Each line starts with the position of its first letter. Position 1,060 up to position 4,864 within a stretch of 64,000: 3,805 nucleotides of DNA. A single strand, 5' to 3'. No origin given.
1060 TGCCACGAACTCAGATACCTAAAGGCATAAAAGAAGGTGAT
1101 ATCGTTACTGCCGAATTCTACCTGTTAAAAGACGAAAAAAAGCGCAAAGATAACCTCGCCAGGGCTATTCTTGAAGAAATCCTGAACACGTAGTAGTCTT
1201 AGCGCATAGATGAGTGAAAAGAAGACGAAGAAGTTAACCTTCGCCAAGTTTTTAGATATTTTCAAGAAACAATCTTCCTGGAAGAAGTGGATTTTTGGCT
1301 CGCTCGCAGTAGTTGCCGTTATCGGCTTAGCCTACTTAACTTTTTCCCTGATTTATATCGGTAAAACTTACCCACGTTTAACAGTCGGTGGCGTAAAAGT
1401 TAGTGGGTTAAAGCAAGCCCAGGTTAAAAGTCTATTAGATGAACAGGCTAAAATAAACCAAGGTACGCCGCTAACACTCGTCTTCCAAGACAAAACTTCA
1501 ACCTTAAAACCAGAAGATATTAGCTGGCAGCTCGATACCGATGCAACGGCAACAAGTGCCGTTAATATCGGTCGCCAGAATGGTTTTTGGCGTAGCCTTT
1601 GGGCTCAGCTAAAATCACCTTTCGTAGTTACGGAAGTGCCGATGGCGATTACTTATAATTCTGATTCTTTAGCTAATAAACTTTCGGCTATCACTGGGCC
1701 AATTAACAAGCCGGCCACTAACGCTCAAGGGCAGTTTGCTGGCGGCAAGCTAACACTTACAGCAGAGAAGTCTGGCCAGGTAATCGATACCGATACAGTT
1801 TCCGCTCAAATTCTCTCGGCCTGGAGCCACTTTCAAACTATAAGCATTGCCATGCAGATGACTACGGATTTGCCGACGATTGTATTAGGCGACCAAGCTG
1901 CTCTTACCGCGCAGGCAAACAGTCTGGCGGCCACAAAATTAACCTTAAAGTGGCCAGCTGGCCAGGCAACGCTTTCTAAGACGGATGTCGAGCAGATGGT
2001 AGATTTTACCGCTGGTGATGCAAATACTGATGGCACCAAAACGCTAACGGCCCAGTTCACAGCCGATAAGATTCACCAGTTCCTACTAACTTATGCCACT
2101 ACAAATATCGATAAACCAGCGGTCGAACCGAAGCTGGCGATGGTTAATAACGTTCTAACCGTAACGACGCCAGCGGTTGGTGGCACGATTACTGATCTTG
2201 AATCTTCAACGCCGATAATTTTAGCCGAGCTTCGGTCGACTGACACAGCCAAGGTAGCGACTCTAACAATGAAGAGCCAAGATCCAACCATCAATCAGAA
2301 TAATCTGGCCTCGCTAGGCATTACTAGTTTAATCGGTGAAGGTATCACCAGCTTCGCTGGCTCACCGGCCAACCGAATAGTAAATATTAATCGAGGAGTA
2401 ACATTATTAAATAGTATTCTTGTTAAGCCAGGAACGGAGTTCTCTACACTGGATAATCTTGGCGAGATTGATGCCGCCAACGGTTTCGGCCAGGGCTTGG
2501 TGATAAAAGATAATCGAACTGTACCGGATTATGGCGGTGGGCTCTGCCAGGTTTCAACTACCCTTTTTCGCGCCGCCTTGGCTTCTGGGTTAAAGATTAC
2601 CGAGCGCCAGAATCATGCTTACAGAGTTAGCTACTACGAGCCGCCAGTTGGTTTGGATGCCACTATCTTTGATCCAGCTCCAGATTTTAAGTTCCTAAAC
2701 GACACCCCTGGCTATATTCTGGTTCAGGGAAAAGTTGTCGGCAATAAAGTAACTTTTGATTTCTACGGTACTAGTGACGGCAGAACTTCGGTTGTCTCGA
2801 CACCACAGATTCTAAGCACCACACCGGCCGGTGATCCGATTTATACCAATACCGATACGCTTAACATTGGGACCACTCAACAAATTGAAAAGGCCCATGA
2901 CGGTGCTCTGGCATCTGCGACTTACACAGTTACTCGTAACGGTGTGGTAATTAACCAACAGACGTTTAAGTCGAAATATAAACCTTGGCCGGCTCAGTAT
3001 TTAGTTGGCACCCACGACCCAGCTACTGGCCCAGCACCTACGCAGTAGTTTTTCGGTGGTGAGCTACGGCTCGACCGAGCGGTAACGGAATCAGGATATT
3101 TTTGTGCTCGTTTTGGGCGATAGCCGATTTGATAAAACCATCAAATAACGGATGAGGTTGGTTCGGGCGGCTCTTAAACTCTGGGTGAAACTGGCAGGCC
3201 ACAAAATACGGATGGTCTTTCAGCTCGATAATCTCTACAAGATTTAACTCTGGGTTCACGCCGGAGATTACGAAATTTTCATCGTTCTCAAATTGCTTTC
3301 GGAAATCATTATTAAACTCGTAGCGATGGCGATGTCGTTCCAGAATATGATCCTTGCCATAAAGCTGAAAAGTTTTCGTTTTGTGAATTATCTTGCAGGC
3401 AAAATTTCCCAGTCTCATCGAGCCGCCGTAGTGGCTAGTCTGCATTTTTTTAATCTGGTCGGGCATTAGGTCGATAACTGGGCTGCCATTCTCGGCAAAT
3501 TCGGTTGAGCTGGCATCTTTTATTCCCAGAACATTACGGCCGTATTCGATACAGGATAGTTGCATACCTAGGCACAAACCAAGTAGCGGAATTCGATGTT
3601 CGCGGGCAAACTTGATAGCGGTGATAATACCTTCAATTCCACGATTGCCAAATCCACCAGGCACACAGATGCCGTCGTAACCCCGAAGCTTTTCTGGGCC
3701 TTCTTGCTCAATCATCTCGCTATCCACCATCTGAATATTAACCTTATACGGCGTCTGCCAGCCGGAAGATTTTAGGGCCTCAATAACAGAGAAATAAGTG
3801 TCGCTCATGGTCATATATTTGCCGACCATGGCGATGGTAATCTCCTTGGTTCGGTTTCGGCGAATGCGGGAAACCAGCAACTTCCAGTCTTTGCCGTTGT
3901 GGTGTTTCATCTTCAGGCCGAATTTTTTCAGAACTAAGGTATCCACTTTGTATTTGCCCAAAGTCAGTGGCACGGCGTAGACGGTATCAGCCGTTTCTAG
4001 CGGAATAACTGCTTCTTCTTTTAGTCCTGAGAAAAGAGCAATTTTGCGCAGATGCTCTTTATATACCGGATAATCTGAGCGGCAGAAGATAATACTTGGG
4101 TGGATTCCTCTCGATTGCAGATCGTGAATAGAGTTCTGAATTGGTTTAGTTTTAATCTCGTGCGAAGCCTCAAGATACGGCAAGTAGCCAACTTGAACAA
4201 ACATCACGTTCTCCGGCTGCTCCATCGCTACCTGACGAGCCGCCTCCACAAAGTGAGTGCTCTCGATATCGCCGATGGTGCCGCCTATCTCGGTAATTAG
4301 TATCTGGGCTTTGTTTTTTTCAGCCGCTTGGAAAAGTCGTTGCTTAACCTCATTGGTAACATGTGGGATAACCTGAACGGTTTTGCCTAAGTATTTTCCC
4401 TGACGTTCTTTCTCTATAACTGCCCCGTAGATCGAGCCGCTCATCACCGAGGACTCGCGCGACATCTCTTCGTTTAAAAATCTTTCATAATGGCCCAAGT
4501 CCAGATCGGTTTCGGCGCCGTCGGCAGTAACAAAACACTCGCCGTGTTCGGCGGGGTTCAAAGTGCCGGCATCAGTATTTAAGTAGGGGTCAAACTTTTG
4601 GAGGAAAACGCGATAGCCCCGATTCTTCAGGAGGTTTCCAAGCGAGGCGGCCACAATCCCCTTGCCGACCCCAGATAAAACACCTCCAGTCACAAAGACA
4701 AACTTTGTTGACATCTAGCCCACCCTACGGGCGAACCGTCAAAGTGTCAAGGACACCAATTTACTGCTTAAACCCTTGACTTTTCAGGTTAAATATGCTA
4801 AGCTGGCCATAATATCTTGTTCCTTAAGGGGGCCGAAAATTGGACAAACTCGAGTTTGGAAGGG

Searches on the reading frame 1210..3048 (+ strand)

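Call 34: search_protein_families(library=pfam, max_evalue=0.00001, proteins=[window:1210-3048:+])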
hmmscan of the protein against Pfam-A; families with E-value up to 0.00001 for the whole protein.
window:1210-3048:+ (612 aa): 2 families
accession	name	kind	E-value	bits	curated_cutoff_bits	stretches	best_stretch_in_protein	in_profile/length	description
PF04294.18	VanW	-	1.4e-39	135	27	1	388-519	1-130/130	VanW like protein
PF12229.13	PG_binding_4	-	2.4e-11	44.3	22.1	1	98-204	2-107/117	Putative peptidoglycan binding domain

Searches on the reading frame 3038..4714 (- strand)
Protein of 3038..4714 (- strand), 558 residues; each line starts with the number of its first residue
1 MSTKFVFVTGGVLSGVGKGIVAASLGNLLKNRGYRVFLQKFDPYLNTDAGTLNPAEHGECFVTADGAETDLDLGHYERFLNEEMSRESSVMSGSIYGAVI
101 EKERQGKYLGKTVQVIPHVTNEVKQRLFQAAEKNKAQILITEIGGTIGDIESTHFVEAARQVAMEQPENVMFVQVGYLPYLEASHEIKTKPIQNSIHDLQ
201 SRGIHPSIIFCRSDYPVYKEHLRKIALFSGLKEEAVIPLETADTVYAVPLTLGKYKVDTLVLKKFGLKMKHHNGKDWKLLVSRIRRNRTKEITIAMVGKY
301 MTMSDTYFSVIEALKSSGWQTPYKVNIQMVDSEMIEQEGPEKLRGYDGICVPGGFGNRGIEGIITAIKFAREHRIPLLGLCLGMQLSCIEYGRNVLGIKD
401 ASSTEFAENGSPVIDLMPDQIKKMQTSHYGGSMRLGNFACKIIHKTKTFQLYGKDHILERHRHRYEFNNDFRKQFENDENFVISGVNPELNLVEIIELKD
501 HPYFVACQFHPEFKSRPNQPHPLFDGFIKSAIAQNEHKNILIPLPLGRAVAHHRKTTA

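Call 34: search_protein_families(library=pfam, max_evalue=0.00001, proteins=[window:3038-4714:-])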
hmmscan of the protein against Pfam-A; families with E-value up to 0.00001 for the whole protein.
window:3038-4714:- (558 aa): 3 families
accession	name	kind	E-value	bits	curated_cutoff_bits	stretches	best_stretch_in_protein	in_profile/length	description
PF06418.20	CTP_synth_N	-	2.4e-111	371.8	26.1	1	4-267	1-265/265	CTP synthase N-terminus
PF00117.34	GATase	-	7.5e-38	130.5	22.8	1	303-529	2-189/190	Glutamine amidotransferase class-I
PF01656.29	CbiA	-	2.8e-06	27.8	25.4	1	14-126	8-86/125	CobQ/CobB/MinD/ParA nucleotide binding domain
